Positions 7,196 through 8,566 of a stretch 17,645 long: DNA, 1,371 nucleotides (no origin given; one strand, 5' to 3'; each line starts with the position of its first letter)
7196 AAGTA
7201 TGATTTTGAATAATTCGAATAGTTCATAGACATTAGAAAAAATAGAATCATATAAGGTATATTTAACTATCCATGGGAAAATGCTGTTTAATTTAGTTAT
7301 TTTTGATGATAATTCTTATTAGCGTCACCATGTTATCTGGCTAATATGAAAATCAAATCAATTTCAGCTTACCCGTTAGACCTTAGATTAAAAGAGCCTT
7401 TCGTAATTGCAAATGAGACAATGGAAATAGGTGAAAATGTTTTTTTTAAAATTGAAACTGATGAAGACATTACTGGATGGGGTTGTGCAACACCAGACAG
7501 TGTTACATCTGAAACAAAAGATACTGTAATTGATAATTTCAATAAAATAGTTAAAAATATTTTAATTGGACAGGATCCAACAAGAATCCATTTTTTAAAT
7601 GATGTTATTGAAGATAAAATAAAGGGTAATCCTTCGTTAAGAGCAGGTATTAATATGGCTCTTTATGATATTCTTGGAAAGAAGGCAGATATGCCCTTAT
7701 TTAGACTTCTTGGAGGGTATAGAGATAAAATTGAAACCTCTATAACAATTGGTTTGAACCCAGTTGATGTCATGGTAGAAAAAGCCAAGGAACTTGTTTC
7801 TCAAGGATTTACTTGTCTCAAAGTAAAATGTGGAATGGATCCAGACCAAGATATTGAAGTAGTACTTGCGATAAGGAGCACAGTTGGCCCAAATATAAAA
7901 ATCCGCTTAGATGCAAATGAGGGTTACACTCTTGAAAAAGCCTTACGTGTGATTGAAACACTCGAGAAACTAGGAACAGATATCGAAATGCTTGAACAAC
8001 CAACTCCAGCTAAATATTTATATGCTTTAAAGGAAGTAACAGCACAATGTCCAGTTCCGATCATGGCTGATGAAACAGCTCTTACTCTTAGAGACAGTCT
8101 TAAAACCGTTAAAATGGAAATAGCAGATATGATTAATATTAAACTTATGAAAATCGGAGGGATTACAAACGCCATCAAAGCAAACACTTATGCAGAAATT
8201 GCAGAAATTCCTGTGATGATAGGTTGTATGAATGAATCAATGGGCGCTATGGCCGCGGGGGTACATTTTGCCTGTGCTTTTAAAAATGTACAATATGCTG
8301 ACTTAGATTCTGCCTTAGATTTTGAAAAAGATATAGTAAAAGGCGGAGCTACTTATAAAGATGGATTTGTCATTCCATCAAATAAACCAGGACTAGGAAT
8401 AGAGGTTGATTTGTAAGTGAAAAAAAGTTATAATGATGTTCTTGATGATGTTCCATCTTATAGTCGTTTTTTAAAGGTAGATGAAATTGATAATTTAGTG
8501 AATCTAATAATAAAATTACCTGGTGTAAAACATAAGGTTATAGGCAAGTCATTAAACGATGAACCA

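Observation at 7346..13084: Possible D-amino-acid / peptidoglycan-peptide salvage set: enolase-family racemase, M14/AstE-like hydrolase, DUF1611 and GNAT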

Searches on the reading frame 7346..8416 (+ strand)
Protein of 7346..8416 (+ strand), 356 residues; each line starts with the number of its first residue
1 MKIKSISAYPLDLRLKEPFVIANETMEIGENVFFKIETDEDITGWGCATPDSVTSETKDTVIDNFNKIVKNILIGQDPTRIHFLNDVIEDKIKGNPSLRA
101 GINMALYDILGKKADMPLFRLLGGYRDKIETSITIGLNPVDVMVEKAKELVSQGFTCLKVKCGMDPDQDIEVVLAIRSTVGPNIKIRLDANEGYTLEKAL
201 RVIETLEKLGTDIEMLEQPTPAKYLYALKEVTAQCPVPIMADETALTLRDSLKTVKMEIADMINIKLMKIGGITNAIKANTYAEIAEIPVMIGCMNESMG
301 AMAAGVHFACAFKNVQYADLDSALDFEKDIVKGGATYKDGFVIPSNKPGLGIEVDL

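Call 4: search_protein_families(library=pfam, proteins=[window:7346-8416:+], max_evalue=0.01)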
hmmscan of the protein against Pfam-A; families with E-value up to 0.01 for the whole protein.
window:7346-8416:+ (356 aa): 3 families
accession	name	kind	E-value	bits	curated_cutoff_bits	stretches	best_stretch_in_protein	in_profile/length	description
PF13378.12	MR_MLE_C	-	6.7e-53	180.1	29.4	1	143-355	2-216/219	Enolase C-terminal domain-like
PF02746.21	MR_MLE_N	-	1.2e-17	64.6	22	1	15-123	13-117/117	Mandelate racemase / muconate lactonizing enzyme, N-terminal domain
PF07476.17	MAAL_C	-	5.7e-08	32.7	27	1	224-316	125-220/249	Methylaspartate ammonia-lyase C-terminus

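Call 5: search_protein_families(library=ncbifam, proteins=[window:7346-8416:+], max_evalue=0.01)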
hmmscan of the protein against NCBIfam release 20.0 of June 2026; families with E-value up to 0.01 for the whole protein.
window:7346-8416:+ (356 aa): 21 families
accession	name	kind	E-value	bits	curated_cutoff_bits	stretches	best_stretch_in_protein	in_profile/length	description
NF041118.1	A_G_epim_Thtga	equivalog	2.1e-71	240.8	500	1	1-334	1-331/341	L-Ala-D/L-Glu epimerase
TIGR02534.1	mucon_cyclo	subfamily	3.1e-55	187.7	334.95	1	3-355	1-358/368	muconate/chloromuconate family cycloisomerase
NF042940.1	racemase_DgcA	equivalog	1e-46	159.6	400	1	12-345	7-317/323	N-acetyl-D-Glu racemase DgcA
NF043002.1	HProlDhtase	equivalog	1.1e-43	149.6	500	1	1-354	1-354/366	cis-3-hydroxy-L-proline dehydratase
TIGR01928.1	menC_lowGC_arch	equivalog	2.7e-43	148.2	200.65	1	9-332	1-321/325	o-succinylbenzoate synthase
NF040866.1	AraD_Arch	equivalog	3.4e-39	134.9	650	1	23-355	29-362/372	arabinonate dehydratase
NF010624.0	PRK14017.1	equivalog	1.4e-35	123.1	311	1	32-355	16-353/382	galactonate dehydratase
NF011708.0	PRK15129.1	equivalog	3.8e-34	118.2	343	1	4-329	2-307/321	L-Ala-D/L-Glu epimerase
NF043051.1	ManoateDhtManD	equivalog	1.9e-30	106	550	2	172-355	194-376/403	D-mannonate dehydratase ManD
NF011654.0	PRK15072.1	subfamily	9.2e-29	100.5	430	2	171-355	194-377/404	D-galactonate dehydratase family protein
NF047820.1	TalGalacDh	equivalog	6.9e-28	97.6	500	1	70-353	73-355/371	L-talarate/galactarate dehydratase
NF002782.0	PRK02901.1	equivalog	1.2e-25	90.2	288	1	128-344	74-290/328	o-succinylbenzoate synthase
NF040790.2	glucon_galact_dh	equivalog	1.3e-25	90.1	750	1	32-355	26-362/390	bifunctional D-gluconate/D-galactonate dehydratase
TIGR01927.1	menC_gam_Gplu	equivalog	1.4e-17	64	130.55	1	9-313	1-283/307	o-succinylbenzoate synthase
NF002739.0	PRK02714.1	equivalog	1.7e-16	60.6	259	1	142-315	121-293/320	o-succinylbenzoate synthase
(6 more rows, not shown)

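Call 12: search_solved_structures(query=window:7346-8416:+, max_evalue=1e-20)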
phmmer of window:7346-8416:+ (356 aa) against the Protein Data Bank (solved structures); distinct sequences matched with E-value up to 1e-20: 49.
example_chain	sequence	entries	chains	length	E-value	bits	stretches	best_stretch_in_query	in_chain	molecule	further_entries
3jva_A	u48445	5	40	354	4.4e-68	233.3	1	1-340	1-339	Dipeptide Epimerase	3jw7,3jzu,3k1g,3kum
1jpm_A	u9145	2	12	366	3e-67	230.6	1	1-352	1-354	L-Ala-D/L-Glu Epimerase | similar to chloromuconate cycloisomerase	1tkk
2p88_A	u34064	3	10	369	3.7e-60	207.2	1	1-355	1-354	Mandelate racemase/muconate lactonizing enzyme family protein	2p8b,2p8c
3q45_A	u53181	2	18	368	3.9e-53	184.1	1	3-351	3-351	Mandelate racemase/muconate lactonizing enzyme family; possible chloromuconate cycloisomer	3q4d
3rit_A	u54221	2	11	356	4.8e-51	177.3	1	1-352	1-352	Dipeptide epimerase | Putative chloromuconate cycloisomerase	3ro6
2zad_A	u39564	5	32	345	1.2e-47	166.1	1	15-334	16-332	Muconate cycloisomerase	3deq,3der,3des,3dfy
3r0k_A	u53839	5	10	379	9.8e-45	156.5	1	5-352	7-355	Enzyme of enolase superfamily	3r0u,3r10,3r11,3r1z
2qde_A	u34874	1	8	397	2.6e-42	148.6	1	1-354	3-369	Mandelate racemase/muconate lactonizing enzyme family protein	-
3u9i_A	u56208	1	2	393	1e-39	140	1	3-342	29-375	Mandelate racemase/muconate lactonizing enzyme, C-terminal domain protein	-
3s5s_A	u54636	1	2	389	1.8e-39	139.2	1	3-336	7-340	Mandelate racemase/muconate lactonizing enzyme family protein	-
3iji_A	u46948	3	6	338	5.3e-39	137.7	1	7-352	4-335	Muconate cycloisomerase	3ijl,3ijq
3my9_A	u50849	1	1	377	5.2e-36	127.8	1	31-354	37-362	Muconate cycloisomerase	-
3ik4_A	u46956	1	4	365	6.7e-36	127.5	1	3-351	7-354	Mandelate racemase/muconate lactonizing protein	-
3bjs_A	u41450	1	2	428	6.5e-35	124.2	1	1-355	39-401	Mandelate racemase/muconate lactonizing enzyme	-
3ct2_A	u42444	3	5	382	3.3e-34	121.9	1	3-355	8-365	Muconate cycloisomerase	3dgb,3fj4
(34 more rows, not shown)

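Call 26: search_solved_structures(query=window:7346-8416:+, max_evalue=1e-45, show_alignments=5)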
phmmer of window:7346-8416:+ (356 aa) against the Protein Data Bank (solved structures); distinct sequences matched with E-value up to 1e-45: 6.
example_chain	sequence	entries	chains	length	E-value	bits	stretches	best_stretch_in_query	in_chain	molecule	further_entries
3jva_A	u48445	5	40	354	4.4e-68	233.3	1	1-340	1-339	Dipeptide Epimerase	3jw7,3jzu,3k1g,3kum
1jpm_A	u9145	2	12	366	3e-67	230.6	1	1-352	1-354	L-Ala-D/L-Glu Epimerase | similar to chloromuconate cycloisomerase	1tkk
2p88_A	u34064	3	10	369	3.7e-60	207.2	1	1-355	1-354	Mandelate racemase/muconate lactonizing enzyme family protein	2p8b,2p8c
3q45_A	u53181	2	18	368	3.9e-53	184.1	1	3-351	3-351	Mandelate racemase/muconate lactonizing enzyme family; possible chloromuconate cycloisomer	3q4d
3rit_A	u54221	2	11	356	4.8e-51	177.3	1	1-352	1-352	Dipeptide epimerase | Putative chloromuconate cycloisomerase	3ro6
2zad_A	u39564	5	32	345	1.2e-47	166.1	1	15-334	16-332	Muconate cycloisomerase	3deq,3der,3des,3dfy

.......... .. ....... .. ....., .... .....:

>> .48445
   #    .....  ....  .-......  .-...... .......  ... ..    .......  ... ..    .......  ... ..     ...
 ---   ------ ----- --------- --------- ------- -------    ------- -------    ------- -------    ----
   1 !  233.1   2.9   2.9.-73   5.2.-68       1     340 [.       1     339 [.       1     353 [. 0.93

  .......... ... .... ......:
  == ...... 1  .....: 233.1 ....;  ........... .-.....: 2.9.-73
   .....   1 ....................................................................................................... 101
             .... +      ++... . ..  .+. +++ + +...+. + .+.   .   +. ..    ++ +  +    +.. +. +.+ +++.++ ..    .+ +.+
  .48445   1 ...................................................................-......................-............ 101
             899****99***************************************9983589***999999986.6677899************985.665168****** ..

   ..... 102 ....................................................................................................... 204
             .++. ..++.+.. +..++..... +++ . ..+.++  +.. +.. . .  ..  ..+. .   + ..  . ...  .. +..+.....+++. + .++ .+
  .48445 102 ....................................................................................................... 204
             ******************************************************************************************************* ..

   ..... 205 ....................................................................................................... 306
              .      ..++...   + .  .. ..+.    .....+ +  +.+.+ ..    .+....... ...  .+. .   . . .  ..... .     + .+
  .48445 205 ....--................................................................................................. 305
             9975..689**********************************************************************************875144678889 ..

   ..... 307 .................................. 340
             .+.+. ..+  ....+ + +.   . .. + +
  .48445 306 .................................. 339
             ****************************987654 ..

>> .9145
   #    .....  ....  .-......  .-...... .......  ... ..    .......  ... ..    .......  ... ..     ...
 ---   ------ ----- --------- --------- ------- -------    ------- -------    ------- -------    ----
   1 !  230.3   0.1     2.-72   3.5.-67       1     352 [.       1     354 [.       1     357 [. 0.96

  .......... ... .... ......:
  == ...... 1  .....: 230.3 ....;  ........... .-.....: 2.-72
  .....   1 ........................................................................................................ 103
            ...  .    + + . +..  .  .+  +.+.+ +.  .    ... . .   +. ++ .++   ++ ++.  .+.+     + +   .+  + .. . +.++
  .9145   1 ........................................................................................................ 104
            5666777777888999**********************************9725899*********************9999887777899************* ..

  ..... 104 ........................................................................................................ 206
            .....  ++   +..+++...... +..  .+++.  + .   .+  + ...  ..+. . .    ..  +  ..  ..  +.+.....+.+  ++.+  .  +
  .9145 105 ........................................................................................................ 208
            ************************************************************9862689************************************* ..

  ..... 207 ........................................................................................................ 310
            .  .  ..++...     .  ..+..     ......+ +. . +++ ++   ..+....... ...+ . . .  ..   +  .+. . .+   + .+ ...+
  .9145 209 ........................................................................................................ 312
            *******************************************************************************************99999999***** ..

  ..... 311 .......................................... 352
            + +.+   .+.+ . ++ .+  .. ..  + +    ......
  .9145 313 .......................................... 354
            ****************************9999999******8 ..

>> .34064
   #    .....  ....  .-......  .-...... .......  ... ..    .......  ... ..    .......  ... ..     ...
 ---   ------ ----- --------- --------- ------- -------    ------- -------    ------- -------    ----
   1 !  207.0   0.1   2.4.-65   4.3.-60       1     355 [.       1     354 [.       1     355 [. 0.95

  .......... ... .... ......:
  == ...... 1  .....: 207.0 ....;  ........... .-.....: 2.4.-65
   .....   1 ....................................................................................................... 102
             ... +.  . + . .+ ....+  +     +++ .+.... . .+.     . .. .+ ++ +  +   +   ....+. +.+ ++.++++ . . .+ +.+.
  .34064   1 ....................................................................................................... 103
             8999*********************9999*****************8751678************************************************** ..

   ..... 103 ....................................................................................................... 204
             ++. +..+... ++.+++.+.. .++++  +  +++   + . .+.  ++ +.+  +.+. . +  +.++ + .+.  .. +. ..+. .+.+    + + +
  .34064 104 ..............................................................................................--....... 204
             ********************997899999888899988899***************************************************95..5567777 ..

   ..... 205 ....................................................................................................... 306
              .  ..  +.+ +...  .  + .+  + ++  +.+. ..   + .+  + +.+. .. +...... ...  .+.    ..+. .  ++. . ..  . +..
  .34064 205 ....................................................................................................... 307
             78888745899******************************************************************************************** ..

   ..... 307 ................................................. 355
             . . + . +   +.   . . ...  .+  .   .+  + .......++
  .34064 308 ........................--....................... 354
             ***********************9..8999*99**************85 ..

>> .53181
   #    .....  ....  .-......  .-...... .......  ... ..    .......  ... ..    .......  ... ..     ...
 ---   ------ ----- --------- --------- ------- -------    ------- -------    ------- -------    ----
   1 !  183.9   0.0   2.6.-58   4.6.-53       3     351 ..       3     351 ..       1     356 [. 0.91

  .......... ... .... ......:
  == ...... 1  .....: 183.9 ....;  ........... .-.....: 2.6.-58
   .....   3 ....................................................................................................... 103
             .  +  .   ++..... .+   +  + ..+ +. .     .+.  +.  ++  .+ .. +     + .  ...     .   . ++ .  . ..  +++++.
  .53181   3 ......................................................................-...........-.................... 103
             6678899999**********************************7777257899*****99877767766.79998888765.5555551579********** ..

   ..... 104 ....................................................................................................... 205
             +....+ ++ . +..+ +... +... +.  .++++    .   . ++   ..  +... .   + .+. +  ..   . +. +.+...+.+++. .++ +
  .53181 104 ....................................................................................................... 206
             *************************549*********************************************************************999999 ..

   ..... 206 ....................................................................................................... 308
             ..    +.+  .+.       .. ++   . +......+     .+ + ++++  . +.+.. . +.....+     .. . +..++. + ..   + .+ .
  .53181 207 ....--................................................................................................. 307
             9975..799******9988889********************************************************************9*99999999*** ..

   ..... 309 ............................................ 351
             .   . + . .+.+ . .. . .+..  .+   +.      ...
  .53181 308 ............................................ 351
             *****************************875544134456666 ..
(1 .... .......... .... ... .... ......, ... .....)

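Call 84: search_protein_families(library=padloc, proteins=[window:7346-8416:+], max_evalue=0.01)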
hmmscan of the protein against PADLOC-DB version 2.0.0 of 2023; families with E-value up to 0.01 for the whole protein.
window:7346-8416:+ (356 aa): 0 families
